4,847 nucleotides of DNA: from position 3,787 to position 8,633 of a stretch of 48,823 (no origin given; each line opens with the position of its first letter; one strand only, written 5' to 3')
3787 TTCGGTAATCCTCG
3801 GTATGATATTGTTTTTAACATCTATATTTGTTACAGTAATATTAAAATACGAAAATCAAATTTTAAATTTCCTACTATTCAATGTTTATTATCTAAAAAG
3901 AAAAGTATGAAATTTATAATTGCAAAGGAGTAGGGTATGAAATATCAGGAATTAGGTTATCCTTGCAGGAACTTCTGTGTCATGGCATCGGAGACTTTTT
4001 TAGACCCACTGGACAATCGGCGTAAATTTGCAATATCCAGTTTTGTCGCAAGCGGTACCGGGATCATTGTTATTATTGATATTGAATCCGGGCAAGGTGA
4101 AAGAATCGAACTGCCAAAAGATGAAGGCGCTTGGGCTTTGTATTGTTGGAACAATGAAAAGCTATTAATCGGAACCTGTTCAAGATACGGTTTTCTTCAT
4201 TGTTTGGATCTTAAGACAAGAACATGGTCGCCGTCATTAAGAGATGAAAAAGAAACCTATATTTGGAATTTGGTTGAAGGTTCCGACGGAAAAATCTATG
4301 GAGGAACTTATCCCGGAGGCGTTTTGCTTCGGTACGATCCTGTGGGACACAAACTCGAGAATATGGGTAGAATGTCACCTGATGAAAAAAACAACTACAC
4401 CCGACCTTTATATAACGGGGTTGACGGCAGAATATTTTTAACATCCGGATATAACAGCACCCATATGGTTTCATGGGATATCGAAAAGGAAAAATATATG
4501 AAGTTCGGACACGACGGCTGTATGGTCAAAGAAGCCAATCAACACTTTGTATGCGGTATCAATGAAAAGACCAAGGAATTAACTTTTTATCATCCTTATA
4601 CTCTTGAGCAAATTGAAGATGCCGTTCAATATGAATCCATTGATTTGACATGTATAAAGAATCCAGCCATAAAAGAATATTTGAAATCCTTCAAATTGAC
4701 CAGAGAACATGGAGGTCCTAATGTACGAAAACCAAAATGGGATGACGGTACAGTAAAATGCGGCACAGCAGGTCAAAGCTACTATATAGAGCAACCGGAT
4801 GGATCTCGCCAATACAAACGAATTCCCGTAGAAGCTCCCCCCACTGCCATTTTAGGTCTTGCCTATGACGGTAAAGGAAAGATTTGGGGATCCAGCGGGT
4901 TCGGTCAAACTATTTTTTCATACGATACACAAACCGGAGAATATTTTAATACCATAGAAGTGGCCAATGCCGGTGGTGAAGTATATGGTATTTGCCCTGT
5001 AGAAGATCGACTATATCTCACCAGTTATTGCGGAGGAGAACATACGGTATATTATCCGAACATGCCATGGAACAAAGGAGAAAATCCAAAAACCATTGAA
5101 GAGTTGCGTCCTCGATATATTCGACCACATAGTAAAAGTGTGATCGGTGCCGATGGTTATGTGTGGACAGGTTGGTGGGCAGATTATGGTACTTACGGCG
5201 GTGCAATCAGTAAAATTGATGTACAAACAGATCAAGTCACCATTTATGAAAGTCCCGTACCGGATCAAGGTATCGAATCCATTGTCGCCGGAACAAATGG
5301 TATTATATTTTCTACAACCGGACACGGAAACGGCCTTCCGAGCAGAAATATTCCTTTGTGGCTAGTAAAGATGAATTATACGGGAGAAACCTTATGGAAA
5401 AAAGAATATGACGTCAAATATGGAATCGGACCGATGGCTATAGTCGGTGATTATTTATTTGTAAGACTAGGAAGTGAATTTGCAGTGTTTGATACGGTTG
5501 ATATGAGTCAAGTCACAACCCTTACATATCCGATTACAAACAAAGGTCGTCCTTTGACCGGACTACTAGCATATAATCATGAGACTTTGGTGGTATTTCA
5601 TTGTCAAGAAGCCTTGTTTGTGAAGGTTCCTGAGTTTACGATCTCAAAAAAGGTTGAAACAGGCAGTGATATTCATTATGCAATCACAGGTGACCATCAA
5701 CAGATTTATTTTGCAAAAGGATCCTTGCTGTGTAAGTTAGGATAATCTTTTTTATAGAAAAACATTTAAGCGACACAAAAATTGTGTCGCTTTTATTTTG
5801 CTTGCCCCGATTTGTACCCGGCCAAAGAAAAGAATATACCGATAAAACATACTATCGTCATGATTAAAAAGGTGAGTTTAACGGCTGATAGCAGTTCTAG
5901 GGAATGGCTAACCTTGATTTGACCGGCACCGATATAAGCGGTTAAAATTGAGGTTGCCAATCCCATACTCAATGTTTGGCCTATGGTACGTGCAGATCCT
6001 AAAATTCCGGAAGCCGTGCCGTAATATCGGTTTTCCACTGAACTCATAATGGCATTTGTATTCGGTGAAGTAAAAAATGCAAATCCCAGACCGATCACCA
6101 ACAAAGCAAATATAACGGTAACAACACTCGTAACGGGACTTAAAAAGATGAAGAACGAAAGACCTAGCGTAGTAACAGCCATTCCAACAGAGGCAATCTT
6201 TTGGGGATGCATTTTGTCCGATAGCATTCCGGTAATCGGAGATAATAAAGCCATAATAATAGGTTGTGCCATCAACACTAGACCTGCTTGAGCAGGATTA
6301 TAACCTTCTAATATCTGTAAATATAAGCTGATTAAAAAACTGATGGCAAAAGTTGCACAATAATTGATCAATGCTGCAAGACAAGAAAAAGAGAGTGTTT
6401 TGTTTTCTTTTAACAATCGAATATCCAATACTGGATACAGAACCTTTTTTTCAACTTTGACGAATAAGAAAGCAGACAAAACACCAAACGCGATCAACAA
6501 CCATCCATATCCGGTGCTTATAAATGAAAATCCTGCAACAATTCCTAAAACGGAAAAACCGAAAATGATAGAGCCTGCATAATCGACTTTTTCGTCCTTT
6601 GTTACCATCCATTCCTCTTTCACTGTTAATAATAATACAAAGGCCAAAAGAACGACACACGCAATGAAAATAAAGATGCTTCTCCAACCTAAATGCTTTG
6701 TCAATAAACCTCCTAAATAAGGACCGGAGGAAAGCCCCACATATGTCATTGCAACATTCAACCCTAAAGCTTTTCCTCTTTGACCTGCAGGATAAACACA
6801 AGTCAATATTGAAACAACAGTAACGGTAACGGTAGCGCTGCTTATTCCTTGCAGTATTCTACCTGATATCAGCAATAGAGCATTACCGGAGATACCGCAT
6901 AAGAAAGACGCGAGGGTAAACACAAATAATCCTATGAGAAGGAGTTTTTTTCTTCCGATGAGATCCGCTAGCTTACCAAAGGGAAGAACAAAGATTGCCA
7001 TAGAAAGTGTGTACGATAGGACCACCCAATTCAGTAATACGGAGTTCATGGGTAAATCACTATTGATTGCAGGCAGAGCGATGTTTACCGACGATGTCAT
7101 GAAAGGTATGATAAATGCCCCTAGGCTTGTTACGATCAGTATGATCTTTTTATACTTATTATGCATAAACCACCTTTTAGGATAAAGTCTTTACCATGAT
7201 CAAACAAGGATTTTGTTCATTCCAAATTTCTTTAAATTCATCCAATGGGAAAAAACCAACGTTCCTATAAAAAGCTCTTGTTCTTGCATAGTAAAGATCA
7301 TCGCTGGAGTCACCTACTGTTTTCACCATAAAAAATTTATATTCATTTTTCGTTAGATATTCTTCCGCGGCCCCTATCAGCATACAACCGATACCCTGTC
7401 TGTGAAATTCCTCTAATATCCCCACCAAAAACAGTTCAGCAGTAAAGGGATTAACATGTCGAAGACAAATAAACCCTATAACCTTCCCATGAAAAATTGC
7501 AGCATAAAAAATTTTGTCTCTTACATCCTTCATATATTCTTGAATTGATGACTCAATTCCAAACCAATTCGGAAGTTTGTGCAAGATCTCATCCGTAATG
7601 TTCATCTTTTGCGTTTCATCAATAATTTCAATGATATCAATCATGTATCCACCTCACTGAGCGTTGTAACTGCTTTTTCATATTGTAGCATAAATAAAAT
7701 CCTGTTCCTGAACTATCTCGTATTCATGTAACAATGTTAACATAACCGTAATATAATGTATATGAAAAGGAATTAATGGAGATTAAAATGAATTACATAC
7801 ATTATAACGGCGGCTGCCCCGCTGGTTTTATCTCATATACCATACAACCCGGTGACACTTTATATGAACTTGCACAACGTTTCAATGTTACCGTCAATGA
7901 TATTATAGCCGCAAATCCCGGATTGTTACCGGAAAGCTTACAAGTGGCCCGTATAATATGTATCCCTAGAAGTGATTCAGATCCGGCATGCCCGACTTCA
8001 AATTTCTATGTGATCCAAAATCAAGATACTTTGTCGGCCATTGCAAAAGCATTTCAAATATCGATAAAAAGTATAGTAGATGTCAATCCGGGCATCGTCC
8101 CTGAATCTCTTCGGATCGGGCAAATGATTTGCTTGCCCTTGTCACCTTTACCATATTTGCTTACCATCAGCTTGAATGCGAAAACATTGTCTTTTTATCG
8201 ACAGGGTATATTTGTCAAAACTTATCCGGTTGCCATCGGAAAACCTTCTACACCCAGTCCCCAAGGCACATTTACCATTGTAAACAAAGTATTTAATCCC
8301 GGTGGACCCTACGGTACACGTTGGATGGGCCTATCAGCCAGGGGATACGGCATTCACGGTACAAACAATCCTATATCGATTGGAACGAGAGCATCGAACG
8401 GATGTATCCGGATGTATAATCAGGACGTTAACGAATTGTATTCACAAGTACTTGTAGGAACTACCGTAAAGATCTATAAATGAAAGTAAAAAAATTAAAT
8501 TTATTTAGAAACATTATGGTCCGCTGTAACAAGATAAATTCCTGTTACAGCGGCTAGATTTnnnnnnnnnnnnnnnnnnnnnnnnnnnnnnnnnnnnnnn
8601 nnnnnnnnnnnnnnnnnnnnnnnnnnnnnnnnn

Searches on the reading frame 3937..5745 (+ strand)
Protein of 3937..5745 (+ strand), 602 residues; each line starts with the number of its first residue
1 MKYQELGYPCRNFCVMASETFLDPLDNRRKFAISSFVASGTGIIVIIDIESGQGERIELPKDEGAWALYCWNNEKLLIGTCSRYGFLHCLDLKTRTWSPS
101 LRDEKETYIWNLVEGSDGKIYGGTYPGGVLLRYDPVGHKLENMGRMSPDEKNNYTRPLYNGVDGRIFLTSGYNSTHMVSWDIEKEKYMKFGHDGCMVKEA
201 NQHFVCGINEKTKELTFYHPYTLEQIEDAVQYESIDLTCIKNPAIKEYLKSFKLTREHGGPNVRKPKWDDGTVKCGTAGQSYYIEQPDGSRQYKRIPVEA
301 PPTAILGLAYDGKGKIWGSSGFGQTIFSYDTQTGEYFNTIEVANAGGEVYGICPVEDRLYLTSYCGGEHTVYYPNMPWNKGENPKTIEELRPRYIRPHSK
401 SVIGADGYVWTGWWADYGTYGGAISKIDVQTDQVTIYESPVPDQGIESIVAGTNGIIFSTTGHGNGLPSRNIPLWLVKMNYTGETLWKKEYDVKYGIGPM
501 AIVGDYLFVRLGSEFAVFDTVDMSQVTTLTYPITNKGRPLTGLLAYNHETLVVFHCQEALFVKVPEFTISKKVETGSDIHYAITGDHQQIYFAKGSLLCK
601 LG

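Call 9: search_protein_families(library=pfam, proteins=[window:3937-5745:+], max_evalue=0.01)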
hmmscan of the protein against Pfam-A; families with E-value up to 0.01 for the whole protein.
window:3937-5745:+ (602 aa): 2 families
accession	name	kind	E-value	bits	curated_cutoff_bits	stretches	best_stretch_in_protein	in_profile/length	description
PF21959.2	DUF6923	-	0.00015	22.1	27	0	273-351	102-178/234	Repeat of unknown function (DUF6923)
PF08450.18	SGL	-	0.0015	18.6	26.3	0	307-363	188-244/246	SMP-30/Gluconolactonase/LRE-like region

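Call 27: find_homologous_proteins(query=window:3937-5745:+, max_evalue=1e-20)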
Query window:3937-5745:+ (602 aa): 299 proteins with E <= 1e-20 among 6618 candidates; the best 120 are listed.
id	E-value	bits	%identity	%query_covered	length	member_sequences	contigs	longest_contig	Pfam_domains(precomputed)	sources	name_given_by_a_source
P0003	0.0e+0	1439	100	100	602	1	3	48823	-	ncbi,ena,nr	ncbi:MAG TPA: hypothetical protein DDZ89_02945 [Clostridiales bacterium]|nr:hypothetical protein [Cl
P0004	0.0e+0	1108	76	100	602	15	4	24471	-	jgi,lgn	jgi:hypothetical protein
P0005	0.0e+0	1028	69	100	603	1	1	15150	-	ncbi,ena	-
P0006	4.7e-287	972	66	100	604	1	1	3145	-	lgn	-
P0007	2.1e-224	765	55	100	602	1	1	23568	-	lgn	-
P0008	8.6e-159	548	43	100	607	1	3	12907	-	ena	-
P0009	3.5e-154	533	43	100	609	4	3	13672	-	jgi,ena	-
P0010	4.2e-154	533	44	100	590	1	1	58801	PF16819.12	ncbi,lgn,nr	ncbi:MAG: hypothetical protein HPY74_02060 [Firmicutes bacterium]|nr:hypothetical protein [Bacillota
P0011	2.2e-150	520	44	100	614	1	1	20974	-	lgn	-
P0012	4.9e-147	509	41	100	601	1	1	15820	-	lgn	-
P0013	2.4e-145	504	42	100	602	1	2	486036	-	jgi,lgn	-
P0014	4.9e-143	496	42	100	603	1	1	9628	-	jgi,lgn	-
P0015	7.8e-143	495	43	100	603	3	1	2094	-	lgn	-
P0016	3.2e-142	493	43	94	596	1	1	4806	-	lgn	-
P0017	1.3e-141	491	41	100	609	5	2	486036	-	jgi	-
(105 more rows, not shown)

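Call 28: find_encoding_contigs(protein=P0004, flank=6000, max_places=4)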
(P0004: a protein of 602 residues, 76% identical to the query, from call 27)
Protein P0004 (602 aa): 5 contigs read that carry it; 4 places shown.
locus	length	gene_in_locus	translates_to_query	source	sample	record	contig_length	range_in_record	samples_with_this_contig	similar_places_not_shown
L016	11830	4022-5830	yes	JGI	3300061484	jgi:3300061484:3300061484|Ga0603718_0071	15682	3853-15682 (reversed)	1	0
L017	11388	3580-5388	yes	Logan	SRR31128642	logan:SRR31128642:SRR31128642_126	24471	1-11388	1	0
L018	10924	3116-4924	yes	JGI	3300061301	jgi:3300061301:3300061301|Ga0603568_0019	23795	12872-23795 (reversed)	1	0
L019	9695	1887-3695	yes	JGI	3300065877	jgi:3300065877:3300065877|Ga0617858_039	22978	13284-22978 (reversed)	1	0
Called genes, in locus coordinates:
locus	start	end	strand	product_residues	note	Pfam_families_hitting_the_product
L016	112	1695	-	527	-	PF04909:Amidohydro_2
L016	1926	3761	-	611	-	-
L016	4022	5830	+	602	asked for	-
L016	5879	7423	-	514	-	PF00083:Sugar_tr, PF05977:MFS_3 (weak), PF07690:MFS_1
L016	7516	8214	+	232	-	PF23457:LysM2_NFP (faint), PF23462:LysM3_NFP (faint), PF23472:LysM2_CERK1_LYK3_4_5 (faint), PF23473:LysM3_LYK4_5 (faint), PF23577:LysM_RLK (faint), PF01476:LysM, PF03734:YkuD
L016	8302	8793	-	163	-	-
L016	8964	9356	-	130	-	PF01894:YjbQ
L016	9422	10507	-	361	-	PF22244:GCE_fung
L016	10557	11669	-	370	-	PF01139:RtcB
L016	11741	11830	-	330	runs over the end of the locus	PF06935:DUF1284 (faint)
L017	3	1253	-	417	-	?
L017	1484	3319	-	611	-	-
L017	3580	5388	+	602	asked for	-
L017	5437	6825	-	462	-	PF00083:Sugar_tr, PF07690:MFS_1, PF05977:MFS_3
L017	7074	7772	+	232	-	PF23457:LysM2_NFP (faint), PF23462:LysM3_NFP (faint), PF23472:LysM2_CERK1_LYK3_4_5 (faint), PF23473:LysM3_LYK4_5 (faint), PF23577:LysM_RLK (faint), PF01476:LysM, PF03734:YkuD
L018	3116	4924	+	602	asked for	-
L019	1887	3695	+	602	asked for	-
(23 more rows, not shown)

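Call 29: find_encoding_contigs(protein=P0005, flank=6000, max_places=3)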
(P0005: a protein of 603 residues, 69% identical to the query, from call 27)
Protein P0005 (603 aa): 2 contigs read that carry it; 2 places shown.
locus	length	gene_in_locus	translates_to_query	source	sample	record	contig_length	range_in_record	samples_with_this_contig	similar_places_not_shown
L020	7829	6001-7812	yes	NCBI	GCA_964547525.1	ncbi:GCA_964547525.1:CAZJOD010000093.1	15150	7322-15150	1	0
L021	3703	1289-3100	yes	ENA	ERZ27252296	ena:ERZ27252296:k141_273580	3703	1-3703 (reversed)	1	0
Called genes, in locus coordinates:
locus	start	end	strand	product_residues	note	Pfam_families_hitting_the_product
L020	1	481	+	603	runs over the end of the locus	PF00005:ABC_tran, PF02463:SMC_N, PF13304:AAA_21 (faint)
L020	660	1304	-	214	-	PF03006:HlyIII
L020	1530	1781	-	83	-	PF11588:DUF3243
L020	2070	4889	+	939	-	PF09992:NAGPA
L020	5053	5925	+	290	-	-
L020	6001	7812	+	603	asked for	-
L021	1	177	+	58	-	?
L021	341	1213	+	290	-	-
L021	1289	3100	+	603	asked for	-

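Call 30: find_encoding_contigs(protein=P0006, flank=6000, max_places=3)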
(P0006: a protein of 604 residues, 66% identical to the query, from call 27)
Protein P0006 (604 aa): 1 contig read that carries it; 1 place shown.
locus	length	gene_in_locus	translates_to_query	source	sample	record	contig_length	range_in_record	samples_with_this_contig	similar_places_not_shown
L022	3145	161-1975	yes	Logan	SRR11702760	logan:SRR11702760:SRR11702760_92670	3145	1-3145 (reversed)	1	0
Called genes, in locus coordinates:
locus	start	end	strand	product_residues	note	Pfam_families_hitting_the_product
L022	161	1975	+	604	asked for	-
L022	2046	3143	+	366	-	?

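Call 31: find_encoding_contigs(protein=P0007, flank=6000, max_places=3)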
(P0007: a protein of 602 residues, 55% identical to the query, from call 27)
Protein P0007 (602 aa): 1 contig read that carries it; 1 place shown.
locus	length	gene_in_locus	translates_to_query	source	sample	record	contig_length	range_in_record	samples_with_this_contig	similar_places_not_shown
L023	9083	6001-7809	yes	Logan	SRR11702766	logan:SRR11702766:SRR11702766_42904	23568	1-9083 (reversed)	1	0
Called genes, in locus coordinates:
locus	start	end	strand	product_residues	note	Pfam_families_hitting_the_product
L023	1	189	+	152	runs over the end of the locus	PF22811:Zn_ribbon_NrdR, PF03477:ATP-cone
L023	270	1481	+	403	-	PF00480:ROK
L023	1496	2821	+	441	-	PF04734:Ceramidase_alk, PF01636:APH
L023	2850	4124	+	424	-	PF00155:Aminotran_1_2 (faint), PF01041:DegT_DnrJ_EryC1, PF01212:Beta_elim_lyase (weak), PF00266:Aminotran_5 (weak)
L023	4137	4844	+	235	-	PF02585:PIG-L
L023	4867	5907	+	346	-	PF01408:GFO_IDH_MocA, PF22685:Gal80p_C-like (weak), PF02894:GFO_IDH_MocA_C, PF22725:GFO_IDH_MocA_C3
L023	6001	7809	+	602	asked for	-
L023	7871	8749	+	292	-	PF02481:DNA_processg_A, PF18306:LDcluster4 (faint)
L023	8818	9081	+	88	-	?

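Call 37: search_protein_families(library=ncbifam, proteins=[window:3937-5745:+], max_evalue=1)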
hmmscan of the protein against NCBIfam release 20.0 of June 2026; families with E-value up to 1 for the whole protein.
window:3937-5745:+ (602 aa): 0 families

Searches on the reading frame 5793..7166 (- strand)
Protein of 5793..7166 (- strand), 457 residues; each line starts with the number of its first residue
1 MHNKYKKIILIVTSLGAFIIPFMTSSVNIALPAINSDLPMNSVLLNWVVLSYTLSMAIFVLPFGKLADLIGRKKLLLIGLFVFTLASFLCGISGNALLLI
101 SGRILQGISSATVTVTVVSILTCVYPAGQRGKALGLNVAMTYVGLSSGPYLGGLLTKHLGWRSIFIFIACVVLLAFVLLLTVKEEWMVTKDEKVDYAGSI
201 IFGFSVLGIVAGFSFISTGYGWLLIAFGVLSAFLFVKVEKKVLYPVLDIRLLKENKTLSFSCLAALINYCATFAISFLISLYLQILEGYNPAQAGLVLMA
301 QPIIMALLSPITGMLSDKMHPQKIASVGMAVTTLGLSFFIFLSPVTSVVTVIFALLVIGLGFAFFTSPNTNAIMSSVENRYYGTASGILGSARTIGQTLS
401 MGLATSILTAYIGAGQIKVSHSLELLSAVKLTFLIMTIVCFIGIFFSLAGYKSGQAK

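Call 9: search_protein_families(library=pfam, proteins=[window:5793-7166:-], max_evalue=0.01)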
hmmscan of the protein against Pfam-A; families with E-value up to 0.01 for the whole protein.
window:5793-7166:- (457 aa): 5 families
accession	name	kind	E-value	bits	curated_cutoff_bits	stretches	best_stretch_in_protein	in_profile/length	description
PF07690.21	MFS_1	-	3.7e-66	223.8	33.4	2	14-400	2-346/347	Major Facilitator Superfamily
PF00083.30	Sugar_tr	-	1.3e-10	41.2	22.3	1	35-193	38-204/452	Sugar (and other) transporter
PF12832.13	MFS_1_like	-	4.4e-07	29.7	25.2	2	50-167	255-373/373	MFS_1 like family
PF13347.12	MFS_2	-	0.00017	20.7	27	1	215-451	172-423/427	MFS/sugar transport protein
PF03209.21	PUCC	-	0.00042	19.9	21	1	314-442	266-394/401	PUCC protein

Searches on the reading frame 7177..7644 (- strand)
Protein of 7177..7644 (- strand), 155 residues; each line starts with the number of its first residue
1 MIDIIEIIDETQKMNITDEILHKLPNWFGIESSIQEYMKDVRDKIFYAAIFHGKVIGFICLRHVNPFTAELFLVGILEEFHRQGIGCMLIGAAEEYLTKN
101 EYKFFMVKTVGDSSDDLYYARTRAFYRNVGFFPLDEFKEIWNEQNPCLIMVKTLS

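Call 9: search_protein_families(library=pfam, proteins=[window:7177-7644:-], max_evalue=0.01)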
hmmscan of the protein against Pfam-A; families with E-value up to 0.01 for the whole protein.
window:7177-7644:- (155 aa): 3 families
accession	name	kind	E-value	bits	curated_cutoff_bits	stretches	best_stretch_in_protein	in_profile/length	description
PF00583.31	Acetyltransf_1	-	1.2e-10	42.1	20.7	1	39-131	25-116/116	Acetyltransferase (GNAT) family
PF13508.13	Acetyltransf_7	-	4.4e-09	37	27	1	43-131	2-82/84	Acetyltransferase (GNAT) domain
PF13673.13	Acetyltransf_10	-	5.8e-07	30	23.6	1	32-108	20-93/128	Acetyltransferase (GNAT) domain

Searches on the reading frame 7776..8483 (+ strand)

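Call 9: search_protein_families(library=pfam, proteins=[window:7776-8483:+], max_evalue=0.01)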
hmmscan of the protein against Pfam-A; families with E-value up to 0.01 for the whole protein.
window:7776-8483:+ (235 aa): 7 families
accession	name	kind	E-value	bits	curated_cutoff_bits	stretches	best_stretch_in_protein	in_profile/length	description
PF03734.19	YkuD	-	1.2e-25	91.3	23.4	1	127-233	2-146/146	L,D-transpeptidase catalytic domain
PF01476.26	LysM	-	1.2e-25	89.6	20.9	2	21-64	1-43/43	LysM domain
PF23457.1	LysM2_NFP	-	1.6e-10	41.3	36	2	19-64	6-54/56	NFP LysM2 domain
PF23473.1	LysM3_LYK4_5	-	5.6e-10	39.6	29.3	2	19-47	3-31/48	LYK4/5 LysM3 domain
PF23462.1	LysM3_NFP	-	6.2e-07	30.3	28.1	1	19-47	3-31/48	NFP LysM3 domain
PF23577.1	LysM_RLK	-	9.2e-05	22.8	27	0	78-107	3-32/44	LysM domain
PF23446.1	LysM1_NFP_LYK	-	0.0063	17.8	36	0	72-122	2-55/60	NFP/LYK LysM1 domain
